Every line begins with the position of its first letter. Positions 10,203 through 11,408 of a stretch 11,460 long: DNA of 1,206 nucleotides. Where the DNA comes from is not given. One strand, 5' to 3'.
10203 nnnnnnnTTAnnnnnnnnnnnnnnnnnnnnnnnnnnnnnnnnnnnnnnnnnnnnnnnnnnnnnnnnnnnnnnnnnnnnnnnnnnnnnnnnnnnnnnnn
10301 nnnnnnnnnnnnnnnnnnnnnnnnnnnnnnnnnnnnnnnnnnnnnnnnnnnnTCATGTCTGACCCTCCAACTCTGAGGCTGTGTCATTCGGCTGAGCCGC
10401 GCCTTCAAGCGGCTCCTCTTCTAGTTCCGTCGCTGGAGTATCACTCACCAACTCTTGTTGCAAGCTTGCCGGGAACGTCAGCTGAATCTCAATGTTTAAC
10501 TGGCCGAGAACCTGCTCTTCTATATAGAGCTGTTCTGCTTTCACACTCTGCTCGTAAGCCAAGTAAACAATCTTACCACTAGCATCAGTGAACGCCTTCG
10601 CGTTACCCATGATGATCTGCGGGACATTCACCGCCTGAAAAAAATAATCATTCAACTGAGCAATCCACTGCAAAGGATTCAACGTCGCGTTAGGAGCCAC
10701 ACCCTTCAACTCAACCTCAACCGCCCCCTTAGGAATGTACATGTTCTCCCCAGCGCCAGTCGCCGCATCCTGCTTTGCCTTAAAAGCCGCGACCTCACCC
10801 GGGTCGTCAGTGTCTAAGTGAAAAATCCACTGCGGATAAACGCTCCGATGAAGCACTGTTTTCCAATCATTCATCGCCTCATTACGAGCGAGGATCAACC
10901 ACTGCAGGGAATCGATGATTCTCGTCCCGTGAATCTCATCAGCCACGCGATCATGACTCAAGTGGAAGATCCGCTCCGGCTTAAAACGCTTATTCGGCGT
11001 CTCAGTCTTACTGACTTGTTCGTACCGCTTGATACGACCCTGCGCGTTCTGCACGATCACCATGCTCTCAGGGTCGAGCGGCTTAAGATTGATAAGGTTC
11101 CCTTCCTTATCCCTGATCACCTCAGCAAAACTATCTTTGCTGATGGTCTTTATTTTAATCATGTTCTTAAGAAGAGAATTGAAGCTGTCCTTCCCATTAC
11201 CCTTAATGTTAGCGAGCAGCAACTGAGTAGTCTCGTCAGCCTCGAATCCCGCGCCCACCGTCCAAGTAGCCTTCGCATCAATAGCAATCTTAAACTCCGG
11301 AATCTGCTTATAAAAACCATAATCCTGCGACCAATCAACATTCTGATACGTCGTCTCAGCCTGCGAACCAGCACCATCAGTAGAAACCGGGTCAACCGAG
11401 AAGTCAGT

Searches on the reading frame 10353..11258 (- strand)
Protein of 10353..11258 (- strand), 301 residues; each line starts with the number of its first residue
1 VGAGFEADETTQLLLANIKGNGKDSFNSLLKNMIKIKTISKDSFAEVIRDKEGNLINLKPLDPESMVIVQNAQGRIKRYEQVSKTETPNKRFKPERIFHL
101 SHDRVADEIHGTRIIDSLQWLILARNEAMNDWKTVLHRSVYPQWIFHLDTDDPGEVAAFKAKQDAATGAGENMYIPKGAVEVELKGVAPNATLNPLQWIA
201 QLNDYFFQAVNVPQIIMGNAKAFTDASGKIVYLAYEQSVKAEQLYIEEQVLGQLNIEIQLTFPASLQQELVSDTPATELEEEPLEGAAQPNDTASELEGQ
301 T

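Call 14: search_protein_families(library=pfam, proteins=[window:10353-11258:-], max_evalue=0.01)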
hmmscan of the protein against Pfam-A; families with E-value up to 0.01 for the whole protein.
window:10353-11258:- (301 aa): 2 families
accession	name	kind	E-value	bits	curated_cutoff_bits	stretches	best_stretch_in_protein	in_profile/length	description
PF04860.17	Phage_portal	-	3.8e-08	33.3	39.1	1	17-178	42-201/321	Phage portal protein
PF06074.18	Portal_Mu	-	1.1e-05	25.4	23.9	1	16-204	49-231/336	Portal protein of Mu bacteriophage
